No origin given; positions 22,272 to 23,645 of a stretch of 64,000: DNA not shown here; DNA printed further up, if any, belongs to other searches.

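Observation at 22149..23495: Divergent TFB paralog preceded by a palindromic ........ repeat operator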

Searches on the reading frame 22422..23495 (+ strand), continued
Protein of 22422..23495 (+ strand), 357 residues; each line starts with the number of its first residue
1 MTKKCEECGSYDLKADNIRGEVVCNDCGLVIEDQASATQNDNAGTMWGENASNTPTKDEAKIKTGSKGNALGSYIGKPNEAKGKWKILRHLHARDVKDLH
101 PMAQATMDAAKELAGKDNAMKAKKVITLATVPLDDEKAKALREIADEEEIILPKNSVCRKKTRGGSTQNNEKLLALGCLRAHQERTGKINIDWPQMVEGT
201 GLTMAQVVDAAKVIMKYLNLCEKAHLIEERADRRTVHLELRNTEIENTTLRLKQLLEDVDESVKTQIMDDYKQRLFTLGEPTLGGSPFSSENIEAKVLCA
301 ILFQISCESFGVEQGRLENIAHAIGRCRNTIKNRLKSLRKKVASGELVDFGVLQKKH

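Call 34: find_homologous_proteins(query=A3, max_evalue=1e-20)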
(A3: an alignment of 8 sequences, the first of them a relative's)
Query A3 (8 sequences) (316 aa, profile of the alignment): 5920 proteins with E <= 1e-20 among 8000 candidates; the best 120 are listed.
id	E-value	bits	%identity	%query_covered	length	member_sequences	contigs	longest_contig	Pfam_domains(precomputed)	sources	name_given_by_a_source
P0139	4.7e-121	422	100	100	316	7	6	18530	PF00382.25,PF08271.18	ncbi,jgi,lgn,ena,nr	ncbi:MAG TPA: TFIIB-type zinc ribbon-containing protein [Candidatus Nanoarchaeia archaeon]|nr:TFIIB-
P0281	2.7e-113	396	50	91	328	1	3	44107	PF00382.25,PF08271.18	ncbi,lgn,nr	ncbi:MAG: transcription initiation factor IIB [Archaeoglobaceae archaeon]|nr:transcription initiatio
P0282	3.3e-113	396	-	-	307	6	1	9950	PF00382.25,PF08271.18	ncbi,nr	ncbi:transcription initiation factor IIB [Candidatus Bathyarchaeota archaeon]|nr:transcription initi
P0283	9.2e-113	394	48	93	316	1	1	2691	PF00382.25,PF08271.18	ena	-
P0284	1.4e-112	394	51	93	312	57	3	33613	PF00382.25,PF08271.18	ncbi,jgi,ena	-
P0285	1.5e-112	394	-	-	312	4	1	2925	PF02984.25,PF00382.25,PF08271.18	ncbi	-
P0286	1.8e-112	394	49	94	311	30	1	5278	PF00382.25,PF08271.18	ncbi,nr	ncbi:MAG: transcription initiation factor IIB [Thermoplasmata archaeon]|nr:transcription initiation 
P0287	2.1e-112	393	49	94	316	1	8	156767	PF00382.25,PF08271.18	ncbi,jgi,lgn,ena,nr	ncbi:MAG TPA: transcription initiation factor IIB [Euryarchaeota archaeon]|nr:transcription initiati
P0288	2.2e-112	393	48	91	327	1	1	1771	PF00382.25,PF08792.17,PF08271.18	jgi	-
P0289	2.4e-112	393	49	95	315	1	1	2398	PF00382.25,PF08271.18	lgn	-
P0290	2.4e-112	393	49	94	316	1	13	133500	PF00382.25,PF08271.18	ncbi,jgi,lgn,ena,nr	ncbi:MAG: transcription initiation factor IIB [Thermoplasmata archaeon]|nr:transcription initiation 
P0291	2.5e-112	393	49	94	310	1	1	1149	PF00382.25,PF08271.18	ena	-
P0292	3.4e-112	393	50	93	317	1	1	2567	PF00382.25,PF08271.18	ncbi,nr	ncbi:MAG: transcription initiation factor IIB [Thermoplasmata archaeon]|nr:transcription initiation 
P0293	3.6e-112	393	47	91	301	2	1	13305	PF00382.25,PF08271.18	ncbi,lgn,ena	-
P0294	3.7e-112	393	47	94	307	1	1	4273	PF00382.25,PF08271.18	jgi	-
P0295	4.6e-112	392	49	93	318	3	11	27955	PF00382.25,PF04545.23,PF08271.18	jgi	-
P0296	5.0e-112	392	47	93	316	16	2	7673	PF00382.25,PF08271.18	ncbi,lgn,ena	-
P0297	6.8e-112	392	-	-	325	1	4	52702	PF02984.25,PF00382.25,PF08271.18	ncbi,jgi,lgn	-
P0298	7.7e-112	391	45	93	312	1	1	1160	PF00382.25,PF08271.18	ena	-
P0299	7.9e-112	391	49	93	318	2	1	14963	PF00382.25,PF04545.23,PF08271.18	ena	-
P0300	8.0e-112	391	-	-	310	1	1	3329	PF00382.25,PF08271.18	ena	-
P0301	9.1e-112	391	49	93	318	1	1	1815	PF00382.25,PF04545.23,PF08271.18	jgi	-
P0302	9.5e-112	391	49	93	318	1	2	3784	PF00382.25,PF04545.23,PF08271.18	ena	-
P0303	1.1e-111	391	45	93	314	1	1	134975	PF00382.25,PF08271.18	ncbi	-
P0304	1.7e-111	390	47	92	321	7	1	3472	PF00382.25,PF08271.18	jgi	-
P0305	2.0e-111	390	-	-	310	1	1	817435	PF02984.25,PF00382.25,PF08271.18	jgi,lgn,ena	-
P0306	2.3e-111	390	42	93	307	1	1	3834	PF02984.25,PF00134.29,PF00382.25,PF08271.18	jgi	-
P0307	2.3e-111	390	-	-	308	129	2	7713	PF02984.25,PF00382.25,PF08271.18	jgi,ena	jgi:transcription initiation factor TFIIB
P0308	2.4e-111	390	42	95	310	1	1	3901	PF00382.25,PF04545.23,PF08271.18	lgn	-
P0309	2.5e-111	390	49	93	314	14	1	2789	PF00382.25,PF04545.23,PF08271.18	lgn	-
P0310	2.7e-111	390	48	91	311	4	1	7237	PF00382.25,PF08271.18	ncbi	-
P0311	2.9e-111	390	48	96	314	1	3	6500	PF00382.25,PF08271.18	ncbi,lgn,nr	ncbi:MAG TPA: transcription initiation factor IIB [Thermoplasmatales archaeon]|nr:transcription init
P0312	2.9e-111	390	-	-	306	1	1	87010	PF00382.25,PF08271.18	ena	-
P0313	3.0e-111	390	48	91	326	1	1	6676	PF00382.25,PF08271.18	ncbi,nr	ncbi:MAG: transcription initiation factor IIB [Candidatus Alkanophagales archaeon]|nr:MAG: transcrip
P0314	3.2e-111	389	44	96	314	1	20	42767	PF00382.25,PF08271.18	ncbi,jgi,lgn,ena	-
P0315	3.5e-111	389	44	96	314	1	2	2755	PF00382.25,PF08271.18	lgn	-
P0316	4.1e-111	389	42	92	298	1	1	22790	PF00382.25,PF04545.23,PF08271.18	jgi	-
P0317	4.4e-111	389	-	-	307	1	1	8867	PF02984.25,PF00382.25,PF08271.18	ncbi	-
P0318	5.7e-111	389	47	91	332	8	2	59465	PF00382.25,PF08271.18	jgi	-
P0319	5.9e-111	389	47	92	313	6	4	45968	PF00382.25,PF08271.18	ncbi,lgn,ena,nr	ncbi:MAG: transcription initiation factor IIB [Candidatus Thermoplasmatota archaeon]|nr:transcriptio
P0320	6.3e-111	388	48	93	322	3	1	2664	PF00382.25,PF08271.18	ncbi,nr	ncbi:MAG TPA: transcription initiation factor IIB [Thermoplasmatales archaeon]|nr:transcription init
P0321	6.6e-111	388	42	92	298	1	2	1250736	PF00382.25,PF04545.23,PF08271.18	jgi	-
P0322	7.8e-111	388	47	92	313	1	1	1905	PF00382.25,PF08271.18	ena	-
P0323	7.9e-111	388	47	91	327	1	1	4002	PF00382.25,PF08271.18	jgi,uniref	uniref:Transcription initiation factor IIB n=1 Tax=Archaeoglobus fulgidus TaxID=2234 RepID=A0A7C3VL8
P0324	8.1e-111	388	48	93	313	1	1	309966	PF00382.25,PF04545.23,PF08271.18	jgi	jgi:transcription initiation factor TFIIB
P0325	8.6e-111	388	49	94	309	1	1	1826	PF00382.25,PF08271.18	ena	-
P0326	1.1e-110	388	41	91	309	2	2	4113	PF00134.29,PF00382.25,PF11781.14,PF08271.18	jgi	-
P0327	1.1e-110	388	48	93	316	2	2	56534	PF00382.25,PF08271.18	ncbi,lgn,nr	ncbi:MAG: transcription initiation factor IIB [Candidatus Thermoplasmatota archaeon]|nr:transcriptio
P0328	1.1e-110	388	-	-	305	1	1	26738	PF02984.25,PF00134.29,PF00382.25,PF08271.18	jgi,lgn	jgi:transcription initiation factor TFIIB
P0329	1.3e-110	387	49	94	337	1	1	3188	PF00382.25,PF08271.18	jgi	jgi:transcription initiation factor TFIIB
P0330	1.3e-110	387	50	91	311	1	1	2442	PF00382.25,PF08271.18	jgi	-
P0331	1.5e-110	387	-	-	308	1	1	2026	PF02984.25,PF00382.25,PF08271.18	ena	-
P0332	1.5e-110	387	46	96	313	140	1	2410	PF00382.25,PF08271.18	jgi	-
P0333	1.6e-110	387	-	-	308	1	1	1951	PF02984.25,PF00382.25,PF08271.18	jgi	jgi:transcription initiation factor TFIIB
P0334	1.8e-110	387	57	89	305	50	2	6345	PF00382.25,PF04545.23,PF08271.18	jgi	-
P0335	1.9e-110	387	46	91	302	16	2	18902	PF00382.25,PF04545.23,PF08271.18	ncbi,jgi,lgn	-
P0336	2.3e-110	387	49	93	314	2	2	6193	PF00382.25,PF04545.23,PF08271.18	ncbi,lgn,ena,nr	ncbi:MAG TPA: transcription initiation factor IIB [Thermoplasmata archaeon]|nr:transcription initiat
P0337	2.5e-110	387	47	92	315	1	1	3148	PF00382.25,PF08271.18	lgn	-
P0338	2.7e-110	386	41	97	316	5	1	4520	PF13412.13,PF00382.25,PF13404.13,PF08271.18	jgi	jgi:transcription initiation factor TFIIB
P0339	2.8e-110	386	-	-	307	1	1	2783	PF02984.25,PF00134.29,PF00382.25,PF08271.18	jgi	jgi:transcription initiation factor TFIIB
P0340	3.2e-110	386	-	-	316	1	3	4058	PF00382.25,PF08271.18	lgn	-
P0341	3.3e-110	386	44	93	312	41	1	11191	PF00382.25,PF04545.23,PF08271.18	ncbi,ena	-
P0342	3.5e-110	386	43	91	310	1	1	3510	PF21886.2,PF00382.25,PF08271.18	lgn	-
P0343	3.5e-110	386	48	91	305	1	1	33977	PF00382.25,PF08271.18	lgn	-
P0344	3.8e-110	386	-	-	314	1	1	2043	PF00382.25,PF08271.18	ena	-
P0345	4.1e-110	386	57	92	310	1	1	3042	PF00382.25,PF08271.18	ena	-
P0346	4.1e-110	386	-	-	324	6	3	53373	PF00134.29,PF00382.25,PF08271.18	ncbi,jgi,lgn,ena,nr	ncbi:MAG: transcription initiation factor TFIIIB, Brf1 subunit/transcription initiation factor TFIIB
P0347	4.2e-110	386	44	96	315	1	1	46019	PF00382.25,PF08271.18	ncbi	-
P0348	4.7e-110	386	-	-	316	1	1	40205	PF00382.25,PF08271.18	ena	-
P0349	4.7e-110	386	56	93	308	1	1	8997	PF00382.25,PF08271.18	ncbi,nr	ncbi:MAG: transcription initiation factor IIB [Nanoarchaeota archaeon]|nr:transcription initiation f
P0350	4.8e-110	386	-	-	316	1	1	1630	PF00382.25,PF08271.18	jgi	jgi:transcription initiation factor TFIIB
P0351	5.2e-110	385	42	91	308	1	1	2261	PF02984.25,PF00382.25,PF08271.18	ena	-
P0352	5.3e-110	385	59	91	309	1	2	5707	PF00382.25,PF08271.18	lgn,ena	-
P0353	5.3e-110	385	44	94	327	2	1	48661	PF00382.25,PF08271.18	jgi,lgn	-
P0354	5.5e-110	385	40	91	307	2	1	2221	PF00382.25,PF08271.18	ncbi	-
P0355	5.6e-110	385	-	-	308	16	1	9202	PF02984.25,PF00382.25,PF08271.18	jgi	-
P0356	5.7e-110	385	-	-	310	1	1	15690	PF00382.25,PF08271.18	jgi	-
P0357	6.2e-110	385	-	-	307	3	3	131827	PF02984.25,PF00382.25,PF08271.18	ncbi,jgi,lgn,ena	-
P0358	6.5e-110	385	49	94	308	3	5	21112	PF00382.25,PF08271.18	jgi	jgi:transcription initiation factor TFIIB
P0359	6.5e-110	385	43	91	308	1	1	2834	PF02984.25,PF00382.25,PF08271.18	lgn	-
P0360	6.7e-110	385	48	94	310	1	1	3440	PF00382.25,PF08271.18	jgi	jgi:transcription initiation factor TFIIB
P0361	6.8e-110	385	47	91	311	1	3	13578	PF00382.25,PF08271.18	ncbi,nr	ncbi:MAG: transcription initiation factor IIB [Candidatus Thermoplasmatota archaeon]|nr:transcriptio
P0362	7.3e-110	385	46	93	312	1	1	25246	PF00382.25,PF08271.18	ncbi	-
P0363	9.2e-110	385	41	93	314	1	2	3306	PF00382.25,PF08271.18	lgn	-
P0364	9.3e-110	385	48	93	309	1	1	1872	PF00382.25,PF08271.18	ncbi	-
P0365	1.1e-109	384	49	92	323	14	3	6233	PF00382.25,PF08271.18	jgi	-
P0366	1.2e-109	384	48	94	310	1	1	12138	PF00382.25,PF08271.18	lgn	-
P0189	1.2e-109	384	-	-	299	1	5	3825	PF00382.25,PF08271.18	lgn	-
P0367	1.2e-109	384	46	93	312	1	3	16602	PF00382.25,PF08271.18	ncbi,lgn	-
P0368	1.2e-109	384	48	91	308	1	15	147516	PF00382.25,PF08271.18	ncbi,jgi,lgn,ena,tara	jgi:transcription initiation factor TFIIB|tara:strand:- start:67 stop:993 length:927 start_codon:yes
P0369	1.3e-109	384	56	92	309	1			PF00134.29,PF00382.25,PF08271.18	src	-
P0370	1.3e-109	384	47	93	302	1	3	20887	PF00382.25,PF08271.18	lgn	-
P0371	1.4e-109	384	59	91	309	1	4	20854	PF00382.25,PF08271.18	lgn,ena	-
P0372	1.6e-109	384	48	94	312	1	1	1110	PF00382.25,PF08271.18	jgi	-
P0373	1.6e-109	384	48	93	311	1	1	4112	PF00382.25,PF04545.23,PF08271.18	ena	-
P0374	1.7e-109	384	46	92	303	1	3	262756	PF00382.25,PF08271.18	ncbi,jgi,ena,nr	ncbi:transcription initiation factor IIB [Candidatus Micrarchaeota archaeon CG10_big_fil_rev_8_21_14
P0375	1.7e-109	384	45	92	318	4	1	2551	PF00382.25,PF08271.18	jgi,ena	-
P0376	1.8e-109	384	49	91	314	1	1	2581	PF00382.25,PF08271.18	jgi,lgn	-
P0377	1.9e-109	384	47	92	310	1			PF00382.25,PF08271.18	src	-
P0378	2.1e-109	383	41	92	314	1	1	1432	PF13412.13,PF08279.19,PF00382.25,PF13404.13,PF08271.18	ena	-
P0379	2.1e-109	383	47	91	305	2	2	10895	PF00382.25,PF08271.18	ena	-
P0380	2.2e-109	383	48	93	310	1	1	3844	PF00382.25,PF03966.23,PF08271.18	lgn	-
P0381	2.2e-109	383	49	93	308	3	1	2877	PF00382.25,PF08271.18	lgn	-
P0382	2.2e-109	383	45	93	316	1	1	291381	PF00382.25,PF08271.18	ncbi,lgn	-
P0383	2.2e-109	383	49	93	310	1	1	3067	PF00382.25,PF08271.18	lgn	-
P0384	2.5e-109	383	40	95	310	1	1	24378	PF00382.25,PF04545.23,PF08271.18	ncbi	-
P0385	2.5e-109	383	-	-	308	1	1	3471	PF02984.25,PF00382.25,PF08271.18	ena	-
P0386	2.8e-109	383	57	93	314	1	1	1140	PF00382.25,PF08271.18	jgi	-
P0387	3.0e-109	383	48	94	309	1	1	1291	PF00382.25,PF08271.18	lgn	-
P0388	3.1e-109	383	49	93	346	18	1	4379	PF00382.25,PF08271.18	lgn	-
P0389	3.1e-109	383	58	92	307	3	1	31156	PF00382.25,PF08271.18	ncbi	-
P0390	3.2e-109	383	47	93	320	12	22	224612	PF00382.25,PF08271.18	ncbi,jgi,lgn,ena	jgi:transcription initiation factor TFIIB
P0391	3.4e-109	383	44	98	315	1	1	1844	PF00382.25,PF08271.18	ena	-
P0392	3.5e-109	383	47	93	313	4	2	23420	PF00382.25,PF08271.18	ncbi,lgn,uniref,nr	ncbi:transcription initiation factor IIB [Thermogymnomonas acidicola]|uniref:Transcription initiatio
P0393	3.9e-109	383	47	91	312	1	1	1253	PF00382.25,PF08271.18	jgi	jgi:transcription initiation factor TFIIB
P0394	3.9e-109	383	46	91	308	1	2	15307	PF00382.25,PF08271.18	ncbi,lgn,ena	-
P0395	4.0e-109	383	44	98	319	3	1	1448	PF00382.25,PF08271.18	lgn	-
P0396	4.2e-109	382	42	91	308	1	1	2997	PF02984.25,PF00382.25,PF08271.18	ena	-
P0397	4.2e-109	382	40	98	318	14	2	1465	PF02984.25,PF00134.29,PF00382.25,PF08271.18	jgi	jgi:transcription initiation factor TFIIB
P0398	4.3e-109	382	59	94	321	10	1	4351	PF00382.25,PF08271.18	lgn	-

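Call 35: list_cluster_members(proteins=[P0368, P0390, P0287, P0303, P0382])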
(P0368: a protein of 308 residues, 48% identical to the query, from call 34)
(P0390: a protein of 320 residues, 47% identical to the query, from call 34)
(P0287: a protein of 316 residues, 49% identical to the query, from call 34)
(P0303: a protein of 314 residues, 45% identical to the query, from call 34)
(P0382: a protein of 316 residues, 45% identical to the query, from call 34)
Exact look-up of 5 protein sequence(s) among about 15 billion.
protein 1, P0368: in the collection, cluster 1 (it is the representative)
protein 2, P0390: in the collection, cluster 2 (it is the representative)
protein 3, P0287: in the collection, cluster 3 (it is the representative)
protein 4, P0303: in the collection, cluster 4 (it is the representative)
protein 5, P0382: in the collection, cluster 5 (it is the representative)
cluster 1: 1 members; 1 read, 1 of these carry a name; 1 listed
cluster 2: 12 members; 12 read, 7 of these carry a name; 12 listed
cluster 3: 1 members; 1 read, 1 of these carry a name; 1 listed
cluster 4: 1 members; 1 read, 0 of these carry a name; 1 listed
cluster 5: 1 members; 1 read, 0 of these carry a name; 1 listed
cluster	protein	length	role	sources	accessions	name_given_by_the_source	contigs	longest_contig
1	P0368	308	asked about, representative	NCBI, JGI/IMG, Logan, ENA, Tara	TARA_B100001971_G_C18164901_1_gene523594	transcription initiation factor TFIIB | strand:- start:67 stop:993 length:927 start_codon:yes stop_codon:yes gene_type:complete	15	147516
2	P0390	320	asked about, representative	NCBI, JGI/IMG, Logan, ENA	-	transcription initiation factor TFIIB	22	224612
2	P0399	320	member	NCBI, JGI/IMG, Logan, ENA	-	Transcription initiation factor IIB (TFIIB)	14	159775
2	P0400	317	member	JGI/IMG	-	Transcription initiation factor IIB (TFIIB)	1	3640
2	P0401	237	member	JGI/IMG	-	transcription initiation factor TFIIB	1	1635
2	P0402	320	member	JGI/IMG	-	transcription initiation factor TFIIB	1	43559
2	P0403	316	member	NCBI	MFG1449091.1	MAG: transcription initiation factor IIB [Thermoplasmataceae archaeon]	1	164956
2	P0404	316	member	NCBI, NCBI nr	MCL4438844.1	MAG: transcription initiation factor IIB [Candidatus Thermoplasmatota archaeon] | transcription initiation factor IIB [Candidatus Thermoplasmatota archaeon]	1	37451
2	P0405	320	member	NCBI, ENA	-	-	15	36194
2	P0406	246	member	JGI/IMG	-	-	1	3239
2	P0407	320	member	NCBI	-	-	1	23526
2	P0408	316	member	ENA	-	-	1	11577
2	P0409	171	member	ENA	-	-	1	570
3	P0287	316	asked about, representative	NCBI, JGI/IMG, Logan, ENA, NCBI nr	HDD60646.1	MAG TPA: transcription initiation factor IIB [Euryarchaeota archaeon] | transcription initiation factor IIB [Euryarchaeota archaeon]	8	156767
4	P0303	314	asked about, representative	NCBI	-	-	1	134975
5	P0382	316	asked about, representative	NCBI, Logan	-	-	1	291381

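Call 36: find_encoding_contigs(protein=P0368, flank=2000, max_places=10)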
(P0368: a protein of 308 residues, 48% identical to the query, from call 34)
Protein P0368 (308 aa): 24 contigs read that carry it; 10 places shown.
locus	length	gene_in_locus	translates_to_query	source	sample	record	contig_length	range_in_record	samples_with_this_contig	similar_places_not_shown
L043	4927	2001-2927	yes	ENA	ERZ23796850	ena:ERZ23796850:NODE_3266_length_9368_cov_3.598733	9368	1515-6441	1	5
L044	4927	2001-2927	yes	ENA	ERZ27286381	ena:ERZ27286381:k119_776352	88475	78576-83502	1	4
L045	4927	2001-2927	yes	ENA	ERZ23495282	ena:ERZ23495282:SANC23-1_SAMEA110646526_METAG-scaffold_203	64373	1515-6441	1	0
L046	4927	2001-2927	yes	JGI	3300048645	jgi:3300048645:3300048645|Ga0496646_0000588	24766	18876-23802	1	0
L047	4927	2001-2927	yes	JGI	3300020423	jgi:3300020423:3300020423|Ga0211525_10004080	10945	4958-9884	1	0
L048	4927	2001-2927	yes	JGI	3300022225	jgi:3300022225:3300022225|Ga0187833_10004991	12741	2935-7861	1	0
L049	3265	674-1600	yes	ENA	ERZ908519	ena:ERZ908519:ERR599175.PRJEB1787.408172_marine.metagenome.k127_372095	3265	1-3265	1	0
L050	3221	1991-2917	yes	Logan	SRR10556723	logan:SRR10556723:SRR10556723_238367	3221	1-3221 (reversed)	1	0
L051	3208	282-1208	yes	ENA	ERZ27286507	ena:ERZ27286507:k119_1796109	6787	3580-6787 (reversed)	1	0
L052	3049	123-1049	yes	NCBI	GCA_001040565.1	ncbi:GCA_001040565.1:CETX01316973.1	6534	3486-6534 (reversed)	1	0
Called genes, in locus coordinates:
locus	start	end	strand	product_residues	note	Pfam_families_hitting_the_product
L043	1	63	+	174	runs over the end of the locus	PF02796:HTH_7 (faint)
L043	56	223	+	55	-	PF03911:Sec61_beta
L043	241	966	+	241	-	PF02602:HEM4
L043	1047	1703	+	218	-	PF02811:PHP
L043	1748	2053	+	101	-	-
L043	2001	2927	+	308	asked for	PF08271:Zn_Ribbon_TF, PF00382:TFIIB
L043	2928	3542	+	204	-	PF01728:FtsJ, PF13847:Methyltransf_31 (faint)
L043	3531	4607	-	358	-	PF02005:TRM, PF02475:TRM5-TYW2_MTfase (faint)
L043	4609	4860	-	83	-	-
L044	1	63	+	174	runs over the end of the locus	PF02796:HTH_7 (faint)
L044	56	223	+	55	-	PF03911:Sec61_beta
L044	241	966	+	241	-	PF02602:HEM4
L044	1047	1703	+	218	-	PF02811:PHP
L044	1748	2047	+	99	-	PF04410:Gar1 (weak)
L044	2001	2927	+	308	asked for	PF08271:Zn_Ribbon_TF, PF00382:TFIIB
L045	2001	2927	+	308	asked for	PF08271:Zn_Ribbon_TF, PF00382:TFIIB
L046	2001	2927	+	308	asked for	PF08271:Zn_Ribbon_TF, PF00382:TFIIB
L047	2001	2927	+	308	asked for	PF08271:Zn_Ribbon_TF, PF00382:TFIIB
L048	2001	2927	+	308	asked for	PF08271:Zn_Ribbon_TF, PF00382:TFIIB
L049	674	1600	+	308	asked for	PF08271:Zn_Ribbon_TF, PF00382:TFIIB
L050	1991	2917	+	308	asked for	PF08271:Zn_Ribbon_TF, PF00382:TFIIB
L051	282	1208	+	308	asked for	PF08271:Zn_Ribbon_TF, PF00382:TFIIB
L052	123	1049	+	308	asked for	PF08271:Zn_Ribbon_TF, PF00382:TFIIB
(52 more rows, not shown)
